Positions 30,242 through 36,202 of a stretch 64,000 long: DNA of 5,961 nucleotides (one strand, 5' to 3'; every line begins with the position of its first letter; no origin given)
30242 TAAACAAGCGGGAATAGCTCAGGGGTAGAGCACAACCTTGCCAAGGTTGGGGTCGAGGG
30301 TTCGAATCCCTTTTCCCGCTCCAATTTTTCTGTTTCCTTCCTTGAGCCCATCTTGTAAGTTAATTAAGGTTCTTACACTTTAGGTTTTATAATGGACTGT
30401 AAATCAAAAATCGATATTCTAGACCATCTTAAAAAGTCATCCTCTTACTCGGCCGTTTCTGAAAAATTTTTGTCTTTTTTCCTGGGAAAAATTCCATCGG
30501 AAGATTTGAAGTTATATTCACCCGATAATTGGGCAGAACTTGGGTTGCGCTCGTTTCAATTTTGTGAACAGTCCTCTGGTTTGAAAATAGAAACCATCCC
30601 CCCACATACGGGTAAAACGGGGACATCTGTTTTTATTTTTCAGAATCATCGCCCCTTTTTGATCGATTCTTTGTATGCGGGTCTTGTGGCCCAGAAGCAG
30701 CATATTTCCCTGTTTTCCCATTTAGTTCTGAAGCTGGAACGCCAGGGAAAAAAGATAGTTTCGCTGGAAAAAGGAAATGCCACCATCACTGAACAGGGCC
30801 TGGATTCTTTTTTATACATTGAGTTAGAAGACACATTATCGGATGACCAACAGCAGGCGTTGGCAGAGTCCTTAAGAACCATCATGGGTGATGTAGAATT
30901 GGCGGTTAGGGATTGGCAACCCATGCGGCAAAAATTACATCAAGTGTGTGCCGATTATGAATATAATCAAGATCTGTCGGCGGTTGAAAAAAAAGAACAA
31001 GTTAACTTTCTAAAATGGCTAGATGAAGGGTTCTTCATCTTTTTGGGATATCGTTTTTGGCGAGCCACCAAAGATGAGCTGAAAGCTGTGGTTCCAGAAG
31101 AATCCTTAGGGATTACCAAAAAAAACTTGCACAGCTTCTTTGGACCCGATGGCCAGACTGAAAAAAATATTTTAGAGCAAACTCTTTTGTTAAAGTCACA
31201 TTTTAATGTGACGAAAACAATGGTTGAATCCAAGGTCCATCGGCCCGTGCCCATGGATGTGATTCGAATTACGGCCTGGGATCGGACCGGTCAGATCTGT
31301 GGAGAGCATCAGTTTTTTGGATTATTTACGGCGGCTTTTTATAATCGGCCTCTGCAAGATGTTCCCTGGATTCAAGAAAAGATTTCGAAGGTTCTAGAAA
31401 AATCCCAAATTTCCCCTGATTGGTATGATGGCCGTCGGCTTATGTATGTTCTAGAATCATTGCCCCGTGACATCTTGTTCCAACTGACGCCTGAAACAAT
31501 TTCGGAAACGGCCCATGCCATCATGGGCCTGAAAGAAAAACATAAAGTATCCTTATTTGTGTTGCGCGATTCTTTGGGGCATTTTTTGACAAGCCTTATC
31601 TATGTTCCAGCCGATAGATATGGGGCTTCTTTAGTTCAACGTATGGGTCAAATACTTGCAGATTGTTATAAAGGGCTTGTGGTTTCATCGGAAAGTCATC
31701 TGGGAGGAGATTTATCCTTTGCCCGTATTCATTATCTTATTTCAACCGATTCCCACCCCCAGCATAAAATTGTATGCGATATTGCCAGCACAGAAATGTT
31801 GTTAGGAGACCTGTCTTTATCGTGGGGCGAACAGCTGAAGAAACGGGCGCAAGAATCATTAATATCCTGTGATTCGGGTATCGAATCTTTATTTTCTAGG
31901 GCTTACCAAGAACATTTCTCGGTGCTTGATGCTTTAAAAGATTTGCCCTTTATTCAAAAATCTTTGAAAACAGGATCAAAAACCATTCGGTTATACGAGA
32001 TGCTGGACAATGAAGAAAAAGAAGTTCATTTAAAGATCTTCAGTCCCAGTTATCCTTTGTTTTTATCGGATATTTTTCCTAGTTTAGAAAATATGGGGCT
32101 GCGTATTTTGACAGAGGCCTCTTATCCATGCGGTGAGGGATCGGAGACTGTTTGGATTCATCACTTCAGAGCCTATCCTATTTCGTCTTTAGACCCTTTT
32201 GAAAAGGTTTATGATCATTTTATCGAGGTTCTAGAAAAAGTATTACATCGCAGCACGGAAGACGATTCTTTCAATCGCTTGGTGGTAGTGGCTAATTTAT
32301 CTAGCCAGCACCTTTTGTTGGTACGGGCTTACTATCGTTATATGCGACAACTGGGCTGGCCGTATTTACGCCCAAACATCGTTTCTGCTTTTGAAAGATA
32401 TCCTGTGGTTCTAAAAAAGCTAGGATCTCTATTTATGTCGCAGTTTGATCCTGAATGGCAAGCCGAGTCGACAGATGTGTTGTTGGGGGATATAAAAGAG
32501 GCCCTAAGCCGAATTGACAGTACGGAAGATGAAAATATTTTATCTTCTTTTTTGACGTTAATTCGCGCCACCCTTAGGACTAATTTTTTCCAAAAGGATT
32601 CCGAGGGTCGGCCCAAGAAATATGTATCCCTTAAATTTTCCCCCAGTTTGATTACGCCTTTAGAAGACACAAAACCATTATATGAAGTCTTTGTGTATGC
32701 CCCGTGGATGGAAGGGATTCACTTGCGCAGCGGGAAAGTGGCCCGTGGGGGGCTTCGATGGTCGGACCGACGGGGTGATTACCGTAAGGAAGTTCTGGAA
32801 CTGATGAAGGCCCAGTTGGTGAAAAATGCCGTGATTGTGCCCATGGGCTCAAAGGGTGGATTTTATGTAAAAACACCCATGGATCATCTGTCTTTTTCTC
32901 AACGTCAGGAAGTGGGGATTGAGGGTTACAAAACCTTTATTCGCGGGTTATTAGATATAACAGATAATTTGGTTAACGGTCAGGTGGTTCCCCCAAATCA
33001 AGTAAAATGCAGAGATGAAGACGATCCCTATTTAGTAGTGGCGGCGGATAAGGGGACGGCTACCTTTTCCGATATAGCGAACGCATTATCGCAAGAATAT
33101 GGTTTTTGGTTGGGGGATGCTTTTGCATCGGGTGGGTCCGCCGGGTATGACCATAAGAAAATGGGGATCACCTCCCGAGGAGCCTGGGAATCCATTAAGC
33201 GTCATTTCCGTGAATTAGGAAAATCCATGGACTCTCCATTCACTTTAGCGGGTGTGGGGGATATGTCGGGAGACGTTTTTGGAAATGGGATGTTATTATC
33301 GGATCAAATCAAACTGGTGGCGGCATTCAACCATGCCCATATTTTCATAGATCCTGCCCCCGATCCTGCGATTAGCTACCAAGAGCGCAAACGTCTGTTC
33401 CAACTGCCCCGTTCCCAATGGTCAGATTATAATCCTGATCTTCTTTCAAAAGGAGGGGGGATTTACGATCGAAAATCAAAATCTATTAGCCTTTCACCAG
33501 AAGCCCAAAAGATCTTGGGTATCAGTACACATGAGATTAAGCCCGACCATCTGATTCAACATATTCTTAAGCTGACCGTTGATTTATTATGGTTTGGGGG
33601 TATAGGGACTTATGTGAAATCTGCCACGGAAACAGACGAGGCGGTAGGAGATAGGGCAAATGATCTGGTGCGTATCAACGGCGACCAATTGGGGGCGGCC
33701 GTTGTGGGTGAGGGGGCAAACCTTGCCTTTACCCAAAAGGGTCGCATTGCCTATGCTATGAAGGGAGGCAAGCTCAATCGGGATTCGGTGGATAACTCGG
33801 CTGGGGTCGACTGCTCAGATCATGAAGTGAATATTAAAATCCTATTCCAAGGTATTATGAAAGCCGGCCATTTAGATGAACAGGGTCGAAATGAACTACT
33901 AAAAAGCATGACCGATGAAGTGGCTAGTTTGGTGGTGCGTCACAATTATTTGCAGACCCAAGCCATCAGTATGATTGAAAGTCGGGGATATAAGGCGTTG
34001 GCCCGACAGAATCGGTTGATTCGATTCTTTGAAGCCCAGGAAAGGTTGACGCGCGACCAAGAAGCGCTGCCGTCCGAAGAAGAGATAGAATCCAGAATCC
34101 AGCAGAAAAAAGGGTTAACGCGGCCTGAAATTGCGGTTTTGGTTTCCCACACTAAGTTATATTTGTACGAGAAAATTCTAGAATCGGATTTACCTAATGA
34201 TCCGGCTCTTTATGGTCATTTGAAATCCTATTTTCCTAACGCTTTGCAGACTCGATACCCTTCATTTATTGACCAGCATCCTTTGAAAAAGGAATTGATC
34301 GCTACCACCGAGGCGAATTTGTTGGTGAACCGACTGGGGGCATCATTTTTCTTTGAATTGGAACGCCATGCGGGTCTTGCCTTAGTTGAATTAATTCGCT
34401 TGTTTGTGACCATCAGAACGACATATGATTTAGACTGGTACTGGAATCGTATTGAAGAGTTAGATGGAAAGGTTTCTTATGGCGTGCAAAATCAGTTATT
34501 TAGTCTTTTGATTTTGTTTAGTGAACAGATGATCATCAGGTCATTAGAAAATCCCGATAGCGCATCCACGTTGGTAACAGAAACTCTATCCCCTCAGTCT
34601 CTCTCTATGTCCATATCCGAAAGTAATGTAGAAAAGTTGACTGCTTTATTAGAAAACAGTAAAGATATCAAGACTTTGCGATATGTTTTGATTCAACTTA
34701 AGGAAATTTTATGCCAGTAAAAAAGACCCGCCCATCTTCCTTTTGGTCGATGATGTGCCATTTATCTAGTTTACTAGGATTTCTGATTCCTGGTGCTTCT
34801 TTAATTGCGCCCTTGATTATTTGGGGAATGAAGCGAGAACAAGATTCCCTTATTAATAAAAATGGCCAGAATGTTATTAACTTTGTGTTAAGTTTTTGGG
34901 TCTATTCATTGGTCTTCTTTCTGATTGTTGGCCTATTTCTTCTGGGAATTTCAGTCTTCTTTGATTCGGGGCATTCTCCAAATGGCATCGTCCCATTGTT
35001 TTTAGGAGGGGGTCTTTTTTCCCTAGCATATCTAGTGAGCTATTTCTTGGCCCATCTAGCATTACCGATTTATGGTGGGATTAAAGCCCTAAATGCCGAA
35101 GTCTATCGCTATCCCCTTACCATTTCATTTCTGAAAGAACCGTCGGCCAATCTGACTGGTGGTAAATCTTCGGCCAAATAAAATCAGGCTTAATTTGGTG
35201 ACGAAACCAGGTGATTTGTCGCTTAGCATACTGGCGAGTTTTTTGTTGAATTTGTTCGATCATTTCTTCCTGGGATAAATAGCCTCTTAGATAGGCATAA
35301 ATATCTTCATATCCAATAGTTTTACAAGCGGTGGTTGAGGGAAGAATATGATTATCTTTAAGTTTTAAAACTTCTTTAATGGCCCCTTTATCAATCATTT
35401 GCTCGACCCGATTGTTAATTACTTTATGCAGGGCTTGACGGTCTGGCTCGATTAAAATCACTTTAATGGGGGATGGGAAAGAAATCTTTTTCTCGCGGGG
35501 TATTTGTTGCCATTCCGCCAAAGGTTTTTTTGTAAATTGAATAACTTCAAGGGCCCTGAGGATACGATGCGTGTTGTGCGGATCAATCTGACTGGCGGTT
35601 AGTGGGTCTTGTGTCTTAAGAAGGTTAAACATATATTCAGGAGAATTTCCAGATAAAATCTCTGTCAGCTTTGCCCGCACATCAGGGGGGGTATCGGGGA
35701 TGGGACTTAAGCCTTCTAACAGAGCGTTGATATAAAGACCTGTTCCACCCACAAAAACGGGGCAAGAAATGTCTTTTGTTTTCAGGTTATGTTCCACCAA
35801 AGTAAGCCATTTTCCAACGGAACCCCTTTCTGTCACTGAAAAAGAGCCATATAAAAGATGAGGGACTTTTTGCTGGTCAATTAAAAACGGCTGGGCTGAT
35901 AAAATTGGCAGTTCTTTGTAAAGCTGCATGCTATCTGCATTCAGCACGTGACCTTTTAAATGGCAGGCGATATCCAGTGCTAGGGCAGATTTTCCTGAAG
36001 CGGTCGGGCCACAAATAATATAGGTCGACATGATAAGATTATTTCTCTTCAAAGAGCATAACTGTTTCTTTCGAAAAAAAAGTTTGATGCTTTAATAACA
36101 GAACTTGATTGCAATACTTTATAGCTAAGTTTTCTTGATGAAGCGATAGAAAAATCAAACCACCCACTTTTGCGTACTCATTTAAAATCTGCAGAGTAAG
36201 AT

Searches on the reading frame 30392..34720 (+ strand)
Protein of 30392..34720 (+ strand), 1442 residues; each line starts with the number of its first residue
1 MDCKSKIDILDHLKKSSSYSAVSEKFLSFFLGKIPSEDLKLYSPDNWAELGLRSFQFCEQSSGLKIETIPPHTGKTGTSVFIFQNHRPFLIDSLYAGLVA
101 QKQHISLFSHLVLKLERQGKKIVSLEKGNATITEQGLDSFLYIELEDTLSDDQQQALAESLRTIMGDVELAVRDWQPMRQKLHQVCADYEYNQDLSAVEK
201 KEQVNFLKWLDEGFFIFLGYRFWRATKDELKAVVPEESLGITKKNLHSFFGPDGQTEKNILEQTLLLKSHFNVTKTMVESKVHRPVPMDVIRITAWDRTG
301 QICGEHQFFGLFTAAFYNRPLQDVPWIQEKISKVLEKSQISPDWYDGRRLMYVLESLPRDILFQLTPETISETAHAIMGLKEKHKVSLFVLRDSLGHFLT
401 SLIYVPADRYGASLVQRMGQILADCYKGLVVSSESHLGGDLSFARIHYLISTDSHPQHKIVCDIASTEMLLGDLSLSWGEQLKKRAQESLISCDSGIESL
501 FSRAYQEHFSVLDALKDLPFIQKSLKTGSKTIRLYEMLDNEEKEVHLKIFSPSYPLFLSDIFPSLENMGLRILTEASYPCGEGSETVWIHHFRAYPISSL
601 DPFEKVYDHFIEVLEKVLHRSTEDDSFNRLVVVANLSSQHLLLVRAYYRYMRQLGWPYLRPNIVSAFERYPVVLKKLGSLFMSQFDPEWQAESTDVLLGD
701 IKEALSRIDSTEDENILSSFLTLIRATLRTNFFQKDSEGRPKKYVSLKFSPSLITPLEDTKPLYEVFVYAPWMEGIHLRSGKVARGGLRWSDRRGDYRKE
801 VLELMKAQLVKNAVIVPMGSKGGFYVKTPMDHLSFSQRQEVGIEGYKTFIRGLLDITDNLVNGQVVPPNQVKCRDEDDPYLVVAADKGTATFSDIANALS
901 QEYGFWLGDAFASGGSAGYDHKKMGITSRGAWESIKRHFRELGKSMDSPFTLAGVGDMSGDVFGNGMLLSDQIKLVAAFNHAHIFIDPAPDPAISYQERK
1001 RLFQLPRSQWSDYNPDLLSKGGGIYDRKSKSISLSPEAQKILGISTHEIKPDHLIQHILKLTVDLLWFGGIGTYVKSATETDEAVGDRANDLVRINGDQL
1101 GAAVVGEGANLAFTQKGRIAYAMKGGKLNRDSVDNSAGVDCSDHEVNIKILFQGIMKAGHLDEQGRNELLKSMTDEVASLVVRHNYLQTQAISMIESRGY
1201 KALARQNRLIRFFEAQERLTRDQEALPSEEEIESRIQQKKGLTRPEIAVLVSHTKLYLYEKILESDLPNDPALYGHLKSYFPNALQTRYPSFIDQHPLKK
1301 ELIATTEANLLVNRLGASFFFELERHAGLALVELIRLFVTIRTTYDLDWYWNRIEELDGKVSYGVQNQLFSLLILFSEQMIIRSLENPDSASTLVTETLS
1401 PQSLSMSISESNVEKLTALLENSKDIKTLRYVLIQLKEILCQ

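Call 41: search_protein_families(library=pfam, proteins=[window:30392-34720:+], max_evalue=0.001)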
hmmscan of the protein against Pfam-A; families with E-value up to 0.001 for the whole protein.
window:30392-34720:+ (1442 aa): 7 families
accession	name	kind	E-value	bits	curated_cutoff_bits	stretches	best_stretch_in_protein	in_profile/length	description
PF05088.18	Bac_GDH_CD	-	2.1e-239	795.5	22.8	1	701-1194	2-496/497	Bacterial NAD-glutamate dehydrogenase, catalytic domain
PF21074.2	GDH_C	-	2.8e-42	145.5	26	1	1239-1381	1-143/339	Glutamate dehydrogenase, C-terminal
PF21078.2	GDH_HM3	-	2.3e-15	56.9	24.6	1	622-687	1-66/66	Glutamate dehydrogenase, helical motif 3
PF21077.3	GDH_ACT3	-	1e-14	54.4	22.2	1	532-593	4-66/80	Glutamate dehydrogenase, ACT3 domain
PF21073.2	GDH_HM1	-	2e-13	50.4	21.2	1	324-382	1-59/60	Glutamate dehydrogenase, helical motif 1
PF21076.3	GDH_ACT2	-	2.7e-11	44.3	22.8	1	388-478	2-89/90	Glutamate dehydrogenase, ACT2 domain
PF21075.3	GDH_ACT1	-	1.9e-10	41.1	23.7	1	26-161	1-144/144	Glutamate dehydrogenase, ACT1 domain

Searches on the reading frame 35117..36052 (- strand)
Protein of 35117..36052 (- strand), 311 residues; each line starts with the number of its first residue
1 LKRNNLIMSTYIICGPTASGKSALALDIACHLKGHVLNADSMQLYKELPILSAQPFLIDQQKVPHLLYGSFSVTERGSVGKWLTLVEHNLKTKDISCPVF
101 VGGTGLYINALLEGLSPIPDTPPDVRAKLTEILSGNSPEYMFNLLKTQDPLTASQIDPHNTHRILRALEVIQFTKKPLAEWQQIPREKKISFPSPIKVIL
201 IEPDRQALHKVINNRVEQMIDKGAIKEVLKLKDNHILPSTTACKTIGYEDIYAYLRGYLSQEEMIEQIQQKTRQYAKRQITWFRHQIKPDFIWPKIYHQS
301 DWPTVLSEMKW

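Call 41: search_protein_families(library=pfam, proteins=[window:35117-36052:-], max_evalue=0.001)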
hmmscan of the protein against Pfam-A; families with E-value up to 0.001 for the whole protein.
window:35117-36052:- (311 aa): 2 families
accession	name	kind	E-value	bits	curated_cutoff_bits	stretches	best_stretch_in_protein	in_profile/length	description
PF01715.23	IPPT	-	5.6e-69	232.9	23.6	1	43-286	1-243/243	IPP transferase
PF01745.22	IPT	-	2.4e-05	24.3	20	1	8-57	1-50/233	Isopentenyl transferase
